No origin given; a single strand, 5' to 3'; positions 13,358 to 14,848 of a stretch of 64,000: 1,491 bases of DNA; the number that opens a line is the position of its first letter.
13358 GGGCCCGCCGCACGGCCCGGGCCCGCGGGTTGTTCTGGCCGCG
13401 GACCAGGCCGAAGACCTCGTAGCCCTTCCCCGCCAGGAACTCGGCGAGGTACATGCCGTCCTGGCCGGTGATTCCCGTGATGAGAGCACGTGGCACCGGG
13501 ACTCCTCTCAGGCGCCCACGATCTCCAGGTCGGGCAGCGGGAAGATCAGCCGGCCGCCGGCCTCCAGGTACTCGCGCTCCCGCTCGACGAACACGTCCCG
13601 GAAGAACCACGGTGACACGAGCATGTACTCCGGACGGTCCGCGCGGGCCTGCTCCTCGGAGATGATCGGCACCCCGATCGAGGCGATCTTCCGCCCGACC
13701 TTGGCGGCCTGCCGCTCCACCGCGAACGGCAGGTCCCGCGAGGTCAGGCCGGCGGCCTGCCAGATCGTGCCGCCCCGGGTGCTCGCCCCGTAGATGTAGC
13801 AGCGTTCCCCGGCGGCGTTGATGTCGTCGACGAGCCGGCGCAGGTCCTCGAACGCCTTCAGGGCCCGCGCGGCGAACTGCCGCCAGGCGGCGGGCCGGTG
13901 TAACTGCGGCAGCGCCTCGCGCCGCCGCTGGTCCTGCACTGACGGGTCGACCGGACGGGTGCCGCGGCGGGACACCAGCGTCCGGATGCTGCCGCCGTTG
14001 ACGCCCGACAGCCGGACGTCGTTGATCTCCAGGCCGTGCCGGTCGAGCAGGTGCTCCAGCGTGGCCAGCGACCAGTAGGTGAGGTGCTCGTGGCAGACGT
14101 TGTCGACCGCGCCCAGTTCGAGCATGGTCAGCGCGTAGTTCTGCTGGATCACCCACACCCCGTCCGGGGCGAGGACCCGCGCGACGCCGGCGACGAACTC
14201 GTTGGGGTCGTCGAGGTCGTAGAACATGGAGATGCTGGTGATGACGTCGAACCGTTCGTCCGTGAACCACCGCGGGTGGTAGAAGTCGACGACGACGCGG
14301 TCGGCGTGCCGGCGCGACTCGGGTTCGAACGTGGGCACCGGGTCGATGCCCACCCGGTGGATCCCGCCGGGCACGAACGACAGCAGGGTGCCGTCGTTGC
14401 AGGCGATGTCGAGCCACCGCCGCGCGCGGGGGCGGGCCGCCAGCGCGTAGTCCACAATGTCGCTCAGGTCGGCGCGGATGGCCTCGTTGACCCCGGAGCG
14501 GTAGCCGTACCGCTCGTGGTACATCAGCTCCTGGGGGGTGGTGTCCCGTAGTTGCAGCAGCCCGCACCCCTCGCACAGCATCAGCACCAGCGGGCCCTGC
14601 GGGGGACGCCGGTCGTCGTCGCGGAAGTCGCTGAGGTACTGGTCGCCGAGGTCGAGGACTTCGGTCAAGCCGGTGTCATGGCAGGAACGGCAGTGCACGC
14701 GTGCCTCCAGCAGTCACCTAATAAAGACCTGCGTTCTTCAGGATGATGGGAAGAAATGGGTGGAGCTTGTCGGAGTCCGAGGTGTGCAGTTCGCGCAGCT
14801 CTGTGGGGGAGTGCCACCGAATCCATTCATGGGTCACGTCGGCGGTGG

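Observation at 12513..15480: GDP-sugar 4,6-dehydratase, C-methyltransferase and NUDIX cassette with atypical composition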

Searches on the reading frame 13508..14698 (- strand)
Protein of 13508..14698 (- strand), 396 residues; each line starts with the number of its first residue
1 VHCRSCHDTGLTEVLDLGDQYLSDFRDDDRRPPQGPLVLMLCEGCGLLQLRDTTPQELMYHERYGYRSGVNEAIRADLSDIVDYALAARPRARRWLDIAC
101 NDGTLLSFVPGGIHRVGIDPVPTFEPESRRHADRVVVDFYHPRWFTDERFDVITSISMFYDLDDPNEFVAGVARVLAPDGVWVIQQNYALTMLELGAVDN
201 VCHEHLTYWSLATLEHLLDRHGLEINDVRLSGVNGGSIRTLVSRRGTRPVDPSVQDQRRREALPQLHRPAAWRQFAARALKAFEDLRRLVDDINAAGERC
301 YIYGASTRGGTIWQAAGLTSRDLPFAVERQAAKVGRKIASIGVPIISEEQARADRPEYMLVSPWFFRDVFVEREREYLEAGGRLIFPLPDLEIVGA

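Call 4: search_protein_families(library=pfam, proteins=[window:13508-14698:-], max_evalue=0.01)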
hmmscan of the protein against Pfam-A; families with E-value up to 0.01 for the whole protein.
window:13508-14698:- (396 aa): 7 families
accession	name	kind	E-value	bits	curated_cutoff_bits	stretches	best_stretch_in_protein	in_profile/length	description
PF08484.17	Methyltransf_14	-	3.6e-35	121.6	23.5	1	233-389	2-160/160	C-methyltransferase C-terminal domain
PF13489.12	Methyltransf_23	-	6.9e-18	65.4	27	1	73-225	4-161/164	Methyltransferase domain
PF08421.16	Methyltransf_13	-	7.8e-13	48.8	31.3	1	3-60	1-62/62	Putative zinc binding domain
PF08241.18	Methyltransf_11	-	1e-09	39.3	21.2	1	96-183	1-94/95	Methyltransferase domain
PF08242.18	Methyltransf_12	-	1.6e-08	35.6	30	1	96-181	1-97/98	Methyltransferase domain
PF13649.12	Methyltransf_25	-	1.8e-05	25.8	27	1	96-180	2-97/97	Methyltransferase domain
PF13847.12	Methyltransf_31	-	0.00032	20.8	27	1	145-199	70-120/145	Methyltransferase domain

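Call 6: search_protein_families(library=ncbifam, proteins=[window:13508-14698:-], max_evalue=0.01)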
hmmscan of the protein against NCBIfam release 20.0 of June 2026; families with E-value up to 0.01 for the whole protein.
window:13508-14698:- (396 aa): 2 families
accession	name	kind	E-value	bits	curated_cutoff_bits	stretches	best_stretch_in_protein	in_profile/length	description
NF045667.1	MTase_DVU1556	equivalog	7.3e-06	25.6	155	1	85-225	16-162/213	DVU_1556 family methyltransferase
TIGR02072.1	BioC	equivalog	2.4e-05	24.3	184.95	1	137-223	86-171/244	malonyl-ACP O-methyltransferase BioC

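Call 7: find_homologous_proteins(query=window:13508-14698:-)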
Query window:13508-14698:- (396 aa): 4465 proteins with E <= 0.001 among 8000 candidates; the best 120 are listed.
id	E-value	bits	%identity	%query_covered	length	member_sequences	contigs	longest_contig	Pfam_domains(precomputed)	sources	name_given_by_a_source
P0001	3.9e-271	917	100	100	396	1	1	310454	PF13489.13,PF08421.17,PF13649.13,PF08484.18,PF08241.19,PF08242.19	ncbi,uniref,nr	ncbi:hypothetical protein DPM19_19055 [Actinomadura craniellae]|uniref:Class I SAM-dependent methylt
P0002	1.4e-220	750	82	100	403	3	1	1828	PF13489.13,PF08421.17,PF08484.18,PF08242.19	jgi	jgi:SAM-dependent methyltransferase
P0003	1.2e-217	741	80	100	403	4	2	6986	PF13489.13,PF08421.17,PF08484.18,PF08241.19,PF08242.19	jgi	jgi:SAM-dependent methyltransferase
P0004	3.3e-214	729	80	100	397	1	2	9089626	PF13489.13,PF08421.17,PF08484.18,PF08242.19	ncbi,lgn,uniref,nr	ncbi:class I SAM-dependent methyltransferase [Nonomuraea sp. NBC_01738]|uniref:class I SAM-dependent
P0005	2.1e-211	720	78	100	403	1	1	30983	PF13489.13,PF08421.17,PF08484.18,PF08241.19,PF08242.19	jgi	jgi:SAM-dependent methyltransferase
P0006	2.5e-211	720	77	100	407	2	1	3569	PF13489.13,PF08421.17,PF13649.13,PF08484.18,PF08241.19,PF08242.19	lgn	-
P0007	3.5e-211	719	78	100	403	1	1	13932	PF13489.13,PF08421.17,PF08484.18,PF08241.19,PF08242.19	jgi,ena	-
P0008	2.9e-210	716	78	100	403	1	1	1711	PF13489.13,PF08421.17,PF08484.18,PF08241.19,PF08242.19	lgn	-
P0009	9.1e-210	715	77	100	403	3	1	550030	PF13489.13,PF08421.17,PF08484.18,PF08241.19,PF08242.19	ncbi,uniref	ncbi:class I SAM-dependent methyltransferase [Actinomadura sp. 6N118]|uniref:class I SAM-dependent m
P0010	3.4e-209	713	78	100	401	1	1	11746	PF13489.13,PF08421.17,PF08484.18,PF08241.19,PF08242.19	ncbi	ncbi:class I SAM-dependent methyltransferase [Spirillospora sp. NPDC049652]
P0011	1.3e-208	711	79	99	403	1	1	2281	PF13489.13,PF08421.17,PF08484.18,PF08242.19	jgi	jgi:NDP-4-keto-2,6-dideoxyhexose 3-C-methyltransferase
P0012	1.5e-208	711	79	100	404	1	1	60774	PF13489.13,PF08421.17,PF08484.18,PF08241.19,PF08242.19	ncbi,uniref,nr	ncbi:class I SAM-dependent methyltransferase [Bailinhaonella thermotolerans]|uniref:Methyltransferas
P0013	2.0e-208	710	78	100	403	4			PF13489.13,PF08421.17,PF08484.18,PF08241.19,PF08242.19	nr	nr:class I SAM-dependent methyltransferase [Dactylosporangium thailandense]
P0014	1.9e-207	707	78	100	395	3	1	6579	PF13489.13,PF08421.17,PF08484.18,PF08242.19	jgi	jgi:NDP-4-keto-2,6-dideoxyhexose 3-C-methyltransferase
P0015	2.3e-207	707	76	100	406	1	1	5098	PF13489.13,PF08421.17,PF08484.18,PF08241.19,PF08242.19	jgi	jgi:NDP-4-keto-2,6-dideoxyhexose 3-C-methyltransferase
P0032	7.5e-161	554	64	99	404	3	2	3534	PF13489.13,PF08421.17,PF08484.18,PF08242.19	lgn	-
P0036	2.2e-157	542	61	99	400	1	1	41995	PF13489.13,PF08421.17,PF08484.18,PF08241.19,PF08242.19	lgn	-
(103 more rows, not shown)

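Call 8: find_encoding_contigs(protein=window:13508-14698:-, flank=10000, max_places=6)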
Protein window:13508-14698:- (396 aa): no gene with exactly this product is on record in the collection.

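Call 11: find_related_loci(query=A1, collection=genome_contigs, flank=10000)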
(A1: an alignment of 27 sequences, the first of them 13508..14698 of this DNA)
Query A1 (396 aa) in genome_contigs; peptide patterns used: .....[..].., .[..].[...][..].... (x = any residue, [..] = any of these).
52 stretches matched a pattern; 43 encode a relative of the query (tblastn E <= 1e-3); 42 distinct loci.
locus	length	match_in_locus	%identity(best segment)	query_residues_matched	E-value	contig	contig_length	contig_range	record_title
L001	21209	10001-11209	79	1-396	0e+0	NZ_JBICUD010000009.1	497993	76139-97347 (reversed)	Spirillospora sp. NPDC048911 NPDC048911_415_B11.ctg-0009, whole genome shotgun sequence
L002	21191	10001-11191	79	1-396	0e+0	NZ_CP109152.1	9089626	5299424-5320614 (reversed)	Nonomuraea sp. NBC_01738 chromosome, complete genome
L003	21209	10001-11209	77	1-396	0e+0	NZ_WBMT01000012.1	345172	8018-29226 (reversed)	Actinomadura rudentiformis strain HMC1 Scaffold12, whole genome shotgun sequence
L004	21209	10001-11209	78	1-396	0e+0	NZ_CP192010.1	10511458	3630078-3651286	Dactylosporangium sp. CA-052675 chromosome, complete genome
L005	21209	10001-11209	79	1-396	0e+0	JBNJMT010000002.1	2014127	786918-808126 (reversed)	Spirillospora sp. CA-253888 MDNA_WGS_139_2, whole genome shotgun sequence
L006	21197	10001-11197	79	3-395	0e+0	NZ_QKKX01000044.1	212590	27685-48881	Micromonospora sp. MW-13 c044, whole genome shotgun sequence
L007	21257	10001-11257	74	1-394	0e+0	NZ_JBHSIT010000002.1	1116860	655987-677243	Actinomadura gamaensis strain CGMCC 4.7301 spades_K_17_127_2, whole genome shotgun sequence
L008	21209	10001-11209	77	1-396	0e+0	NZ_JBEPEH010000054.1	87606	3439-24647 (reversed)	Dactylosporangium sp. NPDC000244 NPDC000244_8_A9.ctg-0054, whole genome shotgun sequence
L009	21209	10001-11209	78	1-396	0e+0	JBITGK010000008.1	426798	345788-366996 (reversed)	Spirillospora sp. NPDC050679 NPDC050679_39_B8.ctg-0008, whole genome shotgun sequence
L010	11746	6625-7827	78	1-396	0e+0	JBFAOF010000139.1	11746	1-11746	Spirillospora sp. NPDC049652 NPDC049652_16_H11.ctg-0139, whole genome shotgun sequence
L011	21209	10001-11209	75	1-396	0e+0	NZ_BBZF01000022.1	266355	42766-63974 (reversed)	Micromonospora okii strain TP-A0468, whole genome shotgun sequence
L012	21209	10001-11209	79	1-396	0e+0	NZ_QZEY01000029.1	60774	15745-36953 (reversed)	Bailinhaonella thermotolerans strain YIM 75507 Scaffold29, whole genome shotgun sequence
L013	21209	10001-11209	76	1-396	0e+0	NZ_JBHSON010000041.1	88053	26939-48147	Actinomadura rugatobispora strain JCM 3366 idba_K_17_124_22_41, whole genome shotgun sequence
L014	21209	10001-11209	77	1-396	0e+0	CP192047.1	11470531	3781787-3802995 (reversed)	Spirillospora sp. CA-255316 chromosome, complete genome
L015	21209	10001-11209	77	1-396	0e+0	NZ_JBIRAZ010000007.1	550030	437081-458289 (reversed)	Actinomadura sp. 6N118 contig_7, whole genome shotgun sequence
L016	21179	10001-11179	61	3-395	9e-156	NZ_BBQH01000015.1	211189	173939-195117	Rhizomonospora bruguierae strain NBRC 107566, whole genome shotgun sequence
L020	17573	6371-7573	74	1-394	0e+0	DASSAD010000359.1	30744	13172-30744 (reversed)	MAG TPA_asm: Amycolatopsis sp. isolate SMAG_U15565 k141_4040500, whole genome shotgun sequence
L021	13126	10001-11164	50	3-392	2e-127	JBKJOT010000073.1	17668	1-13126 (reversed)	MAG: Methylotenera sp. isolate ant_bin.427 k117_5122979, whole genome shotgun sequence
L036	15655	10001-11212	38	11-395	5e-81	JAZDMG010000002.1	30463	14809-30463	MAG: archaeon isolate MEGAHIT-group-0.639 k141_8563210, whole genome shotgun sequence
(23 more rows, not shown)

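Call 17: search_solved_structures(query=window:13508-14698:-, show_alignments=2)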
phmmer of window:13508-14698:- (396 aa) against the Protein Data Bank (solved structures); distinct sequences matched with E-value up to 0.001: 10.
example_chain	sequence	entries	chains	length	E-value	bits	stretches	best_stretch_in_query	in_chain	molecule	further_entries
4rv9_A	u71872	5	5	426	7.6e-45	156.8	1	3-394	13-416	D-mycarose 3-C-methyltransferase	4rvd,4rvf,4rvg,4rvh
4e2w_A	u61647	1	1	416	1e-40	143.2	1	3-393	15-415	TcaB9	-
4e2x_A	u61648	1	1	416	1.8e-40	142.3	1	3-393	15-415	TcaB9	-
3ndi_A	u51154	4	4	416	1.9e-40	142.3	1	3-393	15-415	Methyltransferase | TcaB9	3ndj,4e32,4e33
4e30_A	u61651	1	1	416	2.6e-40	141.8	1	3-393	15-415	TcaB9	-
4e2y_A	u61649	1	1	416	4.8e-40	141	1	3-393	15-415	TcaB9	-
4e31_A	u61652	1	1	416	6.7e-40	140.5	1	3-393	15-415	TcaB9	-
5t64_A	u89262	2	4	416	1.3e-39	139.6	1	2-393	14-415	Sugar 3-C-methyl transferase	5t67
4e2z_A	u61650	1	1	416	1.7e-39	139.1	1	3-393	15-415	TcaB9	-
5t6b_A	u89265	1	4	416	5.1e-38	134.3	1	2-393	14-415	Sugar 3-C-methyl transferase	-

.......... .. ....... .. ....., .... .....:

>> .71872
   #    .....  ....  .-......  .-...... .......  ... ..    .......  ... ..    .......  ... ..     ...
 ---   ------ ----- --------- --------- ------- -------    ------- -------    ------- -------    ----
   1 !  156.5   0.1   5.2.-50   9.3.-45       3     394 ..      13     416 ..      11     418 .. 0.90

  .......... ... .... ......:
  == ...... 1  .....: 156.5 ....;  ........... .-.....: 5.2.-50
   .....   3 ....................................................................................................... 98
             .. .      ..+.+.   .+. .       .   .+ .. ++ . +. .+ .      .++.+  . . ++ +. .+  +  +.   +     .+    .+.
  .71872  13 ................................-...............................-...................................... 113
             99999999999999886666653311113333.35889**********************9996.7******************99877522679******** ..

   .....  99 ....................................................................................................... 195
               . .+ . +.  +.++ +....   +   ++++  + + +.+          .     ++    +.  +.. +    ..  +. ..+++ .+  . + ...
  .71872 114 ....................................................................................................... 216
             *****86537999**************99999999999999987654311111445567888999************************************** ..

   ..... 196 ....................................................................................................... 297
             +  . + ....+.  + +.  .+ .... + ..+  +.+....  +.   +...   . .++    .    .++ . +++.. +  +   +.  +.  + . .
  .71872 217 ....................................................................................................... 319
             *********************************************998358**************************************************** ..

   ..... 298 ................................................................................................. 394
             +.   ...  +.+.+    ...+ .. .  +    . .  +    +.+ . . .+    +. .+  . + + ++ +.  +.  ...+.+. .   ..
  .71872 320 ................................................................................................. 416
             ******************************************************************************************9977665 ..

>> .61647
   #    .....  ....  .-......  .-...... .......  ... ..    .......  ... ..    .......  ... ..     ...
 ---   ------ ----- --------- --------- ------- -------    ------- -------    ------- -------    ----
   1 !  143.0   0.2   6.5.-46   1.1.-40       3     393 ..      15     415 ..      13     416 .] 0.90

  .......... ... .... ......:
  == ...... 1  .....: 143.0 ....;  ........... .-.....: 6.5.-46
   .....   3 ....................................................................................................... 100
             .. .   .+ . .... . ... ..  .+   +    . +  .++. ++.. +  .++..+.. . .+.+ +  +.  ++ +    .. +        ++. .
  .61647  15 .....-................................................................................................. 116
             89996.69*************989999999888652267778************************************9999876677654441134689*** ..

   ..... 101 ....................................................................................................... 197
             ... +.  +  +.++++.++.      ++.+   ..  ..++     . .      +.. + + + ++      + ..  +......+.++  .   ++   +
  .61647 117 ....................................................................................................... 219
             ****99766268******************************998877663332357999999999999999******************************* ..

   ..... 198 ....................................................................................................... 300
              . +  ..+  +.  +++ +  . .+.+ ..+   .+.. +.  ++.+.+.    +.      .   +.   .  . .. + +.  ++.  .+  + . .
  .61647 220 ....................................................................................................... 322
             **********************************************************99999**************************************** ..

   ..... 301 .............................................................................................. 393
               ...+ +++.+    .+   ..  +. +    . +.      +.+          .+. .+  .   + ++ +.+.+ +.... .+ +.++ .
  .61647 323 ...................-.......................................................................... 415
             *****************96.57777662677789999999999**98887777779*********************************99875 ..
